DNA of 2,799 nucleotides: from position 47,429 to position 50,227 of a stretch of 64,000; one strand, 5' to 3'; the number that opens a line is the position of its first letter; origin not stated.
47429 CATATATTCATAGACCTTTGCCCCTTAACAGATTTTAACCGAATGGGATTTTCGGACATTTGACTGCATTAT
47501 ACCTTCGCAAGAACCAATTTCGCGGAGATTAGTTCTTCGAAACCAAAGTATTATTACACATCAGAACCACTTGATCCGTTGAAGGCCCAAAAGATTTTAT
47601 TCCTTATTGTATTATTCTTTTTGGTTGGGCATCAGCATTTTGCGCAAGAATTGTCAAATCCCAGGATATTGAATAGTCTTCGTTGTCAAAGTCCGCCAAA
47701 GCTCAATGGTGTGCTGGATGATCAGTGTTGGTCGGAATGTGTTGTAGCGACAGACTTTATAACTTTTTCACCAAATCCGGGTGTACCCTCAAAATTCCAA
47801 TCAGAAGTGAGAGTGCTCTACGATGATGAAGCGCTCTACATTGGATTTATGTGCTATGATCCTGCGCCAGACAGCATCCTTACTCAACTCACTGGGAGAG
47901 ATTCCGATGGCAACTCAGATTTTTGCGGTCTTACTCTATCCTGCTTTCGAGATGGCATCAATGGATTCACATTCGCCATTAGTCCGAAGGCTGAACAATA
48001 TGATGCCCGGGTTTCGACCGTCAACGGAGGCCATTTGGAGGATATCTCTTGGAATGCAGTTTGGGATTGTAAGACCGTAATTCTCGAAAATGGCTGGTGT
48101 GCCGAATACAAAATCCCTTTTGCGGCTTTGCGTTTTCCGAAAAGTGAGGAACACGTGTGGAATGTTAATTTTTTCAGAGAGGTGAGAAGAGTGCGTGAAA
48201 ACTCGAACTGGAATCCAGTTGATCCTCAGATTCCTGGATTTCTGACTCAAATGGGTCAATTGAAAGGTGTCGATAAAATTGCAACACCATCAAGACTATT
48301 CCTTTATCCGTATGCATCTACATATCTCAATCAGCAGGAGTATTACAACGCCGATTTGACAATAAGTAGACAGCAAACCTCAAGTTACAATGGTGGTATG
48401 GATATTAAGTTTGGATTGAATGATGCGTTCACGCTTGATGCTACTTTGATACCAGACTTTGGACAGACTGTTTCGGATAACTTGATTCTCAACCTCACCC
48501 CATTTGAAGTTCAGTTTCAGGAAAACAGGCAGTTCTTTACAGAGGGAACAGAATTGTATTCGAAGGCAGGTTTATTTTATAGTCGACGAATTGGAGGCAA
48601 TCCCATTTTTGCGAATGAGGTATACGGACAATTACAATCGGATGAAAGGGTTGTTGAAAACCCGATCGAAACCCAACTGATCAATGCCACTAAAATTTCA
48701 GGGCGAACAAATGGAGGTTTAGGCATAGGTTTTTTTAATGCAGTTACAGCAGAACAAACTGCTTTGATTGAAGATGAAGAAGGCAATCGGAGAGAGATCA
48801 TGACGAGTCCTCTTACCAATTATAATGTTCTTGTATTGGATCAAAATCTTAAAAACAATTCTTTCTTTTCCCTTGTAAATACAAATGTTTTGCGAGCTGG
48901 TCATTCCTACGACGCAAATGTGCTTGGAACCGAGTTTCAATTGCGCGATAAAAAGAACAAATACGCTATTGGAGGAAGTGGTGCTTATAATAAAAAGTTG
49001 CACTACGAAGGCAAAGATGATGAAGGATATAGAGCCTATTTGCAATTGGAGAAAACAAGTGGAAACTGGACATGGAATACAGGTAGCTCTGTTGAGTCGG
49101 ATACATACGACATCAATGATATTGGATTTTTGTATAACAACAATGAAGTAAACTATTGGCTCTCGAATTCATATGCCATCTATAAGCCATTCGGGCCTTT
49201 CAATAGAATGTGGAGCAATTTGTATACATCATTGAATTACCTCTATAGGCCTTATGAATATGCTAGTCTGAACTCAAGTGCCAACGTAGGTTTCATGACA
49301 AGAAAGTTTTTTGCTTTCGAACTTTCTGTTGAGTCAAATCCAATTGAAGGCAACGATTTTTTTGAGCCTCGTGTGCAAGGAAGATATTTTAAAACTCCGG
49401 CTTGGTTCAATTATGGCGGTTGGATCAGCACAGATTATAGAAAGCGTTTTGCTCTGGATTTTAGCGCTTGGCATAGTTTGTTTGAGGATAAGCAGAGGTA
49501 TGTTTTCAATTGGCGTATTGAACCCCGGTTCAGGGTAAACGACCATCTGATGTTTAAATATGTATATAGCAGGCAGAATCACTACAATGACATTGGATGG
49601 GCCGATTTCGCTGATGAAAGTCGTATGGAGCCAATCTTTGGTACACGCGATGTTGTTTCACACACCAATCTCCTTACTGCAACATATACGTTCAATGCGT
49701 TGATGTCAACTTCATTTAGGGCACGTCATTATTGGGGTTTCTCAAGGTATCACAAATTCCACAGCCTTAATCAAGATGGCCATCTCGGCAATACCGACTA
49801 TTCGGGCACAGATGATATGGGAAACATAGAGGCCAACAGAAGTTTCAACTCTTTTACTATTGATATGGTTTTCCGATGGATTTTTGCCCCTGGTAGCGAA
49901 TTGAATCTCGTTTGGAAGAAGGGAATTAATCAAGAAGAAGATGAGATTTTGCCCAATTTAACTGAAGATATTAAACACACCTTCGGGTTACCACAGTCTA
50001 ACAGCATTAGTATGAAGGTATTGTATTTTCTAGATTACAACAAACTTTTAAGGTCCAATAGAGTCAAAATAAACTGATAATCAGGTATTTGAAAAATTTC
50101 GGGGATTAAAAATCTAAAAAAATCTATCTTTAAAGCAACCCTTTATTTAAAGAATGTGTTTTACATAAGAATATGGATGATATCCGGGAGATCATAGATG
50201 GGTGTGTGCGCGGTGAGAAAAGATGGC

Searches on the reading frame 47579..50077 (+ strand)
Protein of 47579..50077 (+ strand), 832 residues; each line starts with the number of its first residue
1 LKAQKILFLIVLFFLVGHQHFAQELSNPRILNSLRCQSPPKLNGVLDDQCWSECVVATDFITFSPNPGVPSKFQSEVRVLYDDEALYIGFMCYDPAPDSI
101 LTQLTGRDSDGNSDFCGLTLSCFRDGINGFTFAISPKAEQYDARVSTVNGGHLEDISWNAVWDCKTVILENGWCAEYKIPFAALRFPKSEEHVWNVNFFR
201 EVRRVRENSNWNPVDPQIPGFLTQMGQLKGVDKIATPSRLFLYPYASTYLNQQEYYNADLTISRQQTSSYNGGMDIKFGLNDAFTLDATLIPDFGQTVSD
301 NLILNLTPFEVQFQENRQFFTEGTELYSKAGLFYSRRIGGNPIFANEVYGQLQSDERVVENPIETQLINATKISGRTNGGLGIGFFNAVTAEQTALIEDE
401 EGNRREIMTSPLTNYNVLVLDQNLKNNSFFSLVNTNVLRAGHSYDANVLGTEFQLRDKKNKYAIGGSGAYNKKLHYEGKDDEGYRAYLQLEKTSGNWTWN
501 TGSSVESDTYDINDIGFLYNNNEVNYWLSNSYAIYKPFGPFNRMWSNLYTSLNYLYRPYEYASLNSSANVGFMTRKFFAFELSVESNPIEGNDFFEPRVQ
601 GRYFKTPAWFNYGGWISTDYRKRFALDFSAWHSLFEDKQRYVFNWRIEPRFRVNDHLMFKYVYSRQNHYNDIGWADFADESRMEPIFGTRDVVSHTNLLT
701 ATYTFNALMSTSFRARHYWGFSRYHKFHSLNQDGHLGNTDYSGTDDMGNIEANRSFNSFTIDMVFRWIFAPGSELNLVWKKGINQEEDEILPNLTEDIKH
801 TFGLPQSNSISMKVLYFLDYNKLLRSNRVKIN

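Call 11: find_related_loci(query=window:47579-50077:+, collection=genome_contigs, flank=3000)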
Query window:47579-50077:+ (832 aa) in genome_contigs; peptide patterns used: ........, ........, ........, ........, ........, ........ (x = any residue, [..] = any of these).
145 stretches matched a pattern; 131 encode a relative of the query (tblastn E <= 1e-3); the best 80 are kept; 80 distinct loci.
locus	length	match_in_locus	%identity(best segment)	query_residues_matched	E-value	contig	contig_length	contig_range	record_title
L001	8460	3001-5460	75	5-825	0e+0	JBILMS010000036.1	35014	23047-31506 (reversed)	MAG: Flavobacteriales bacterium isolate ME2017-09-07_3300037541_group7_bin106 Rohwer_bin1002_scaffold_629_c1, whole geno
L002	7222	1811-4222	64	29-832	0e+0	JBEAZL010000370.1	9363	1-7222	MAG: Bacteroidota bacterium isolate NASQAN2011_433_B_bin.34 scaffold_387844, whole genome shotgun sequence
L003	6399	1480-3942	51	1-828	0e+0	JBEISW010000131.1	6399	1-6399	MAG: Crocinitomicaceae bacterium isolate Sample-107-S80-bin-72 Sample_107_S80-bin_72-k141_1886452, whole genome shotgun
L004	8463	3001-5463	50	1-828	0e+0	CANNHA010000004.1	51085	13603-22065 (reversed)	MAG: Flavobacteriales bacterium isolate ZE-Jul18-93 genome assembly, contig: ZE-Jul18-C270, whole genome shotgun sequenc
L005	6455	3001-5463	50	1-828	0e+0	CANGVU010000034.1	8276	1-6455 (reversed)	MAG: Flavobacteriales bacterium isolate RE-15aug16-227 genome assembly, contig: RE-15aug16-C15342, whole genome shotgun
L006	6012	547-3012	50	1-828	0e+0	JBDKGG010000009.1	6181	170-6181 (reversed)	MAG: Bacteroidota bacterium isolate farmington_2019_sw_WHONDRS-S19S_0053_B_bin.57 scaffold_1308035, whole genome shotgun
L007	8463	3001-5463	49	1-828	0e+0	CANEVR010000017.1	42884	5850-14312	MAG: Flavobacteriales bacterium isolate CE-Oct18-124 genome assembly, contig: CE-Oct18-C444, whole genome shotgun sequen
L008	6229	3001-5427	51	7-828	0e+0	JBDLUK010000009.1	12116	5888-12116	MAG: Bacteroidota bacterium isolate littlewindriver_2019_sw_WHONDRS-S19S_0009_B_bin.18 scaffold_1871743, whole genome sh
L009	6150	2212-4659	50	2-828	0e+0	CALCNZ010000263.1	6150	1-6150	MAG TPA_asm: uncultured Flavobacteriales bacterium isolate SRR6231140_bin.40_CONCOCT_v1.1_MAG genome assembly, contig: E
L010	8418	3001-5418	50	1-828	0e+0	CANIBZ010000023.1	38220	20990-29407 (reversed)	MAG: Flavobacteriales bacterium isolate RE-9nov16-158 genome assembly, contig: RE-9nov16-C1716, whole genome shotgun seq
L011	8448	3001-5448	50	2-828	0e+0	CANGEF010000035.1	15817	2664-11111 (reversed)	MAG: Flavobacteriales bacterium isolate Jr-28aug17-172 genome assembly, contig: Jr-28aug17-C4718, whole genome shotgun s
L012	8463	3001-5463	50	1-828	0e+0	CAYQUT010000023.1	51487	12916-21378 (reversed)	MAG TPA_asm: uncultured Chryseobacterium sp. isolate SRP219642_co8_20 genome assembly, contig: NODE_600_length_51487_cov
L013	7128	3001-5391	49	24-828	0e+0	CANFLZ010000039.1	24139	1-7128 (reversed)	MAG: Flavobacteriales bacterium isolate Jr-14may18-124 genome assembly, contig: Jr-14may18-C3185, whole genome shotgun s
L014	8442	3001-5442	49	4-828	0e+0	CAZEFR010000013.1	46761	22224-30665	MAG TPA_asm: uncultured Chryseobacterium sp. isolate SRP318679_co1_395 genome assembly, contig: NODE_1170_length_46761_c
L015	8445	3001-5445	48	1-828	0e+0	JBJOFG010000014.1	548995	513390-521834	MAG: Bacteroidota bacterium isolate sangamon_2019_sw_WHONDRS-S19S_0083_B_bin.105 scaffold_189592, whole genome shotgun s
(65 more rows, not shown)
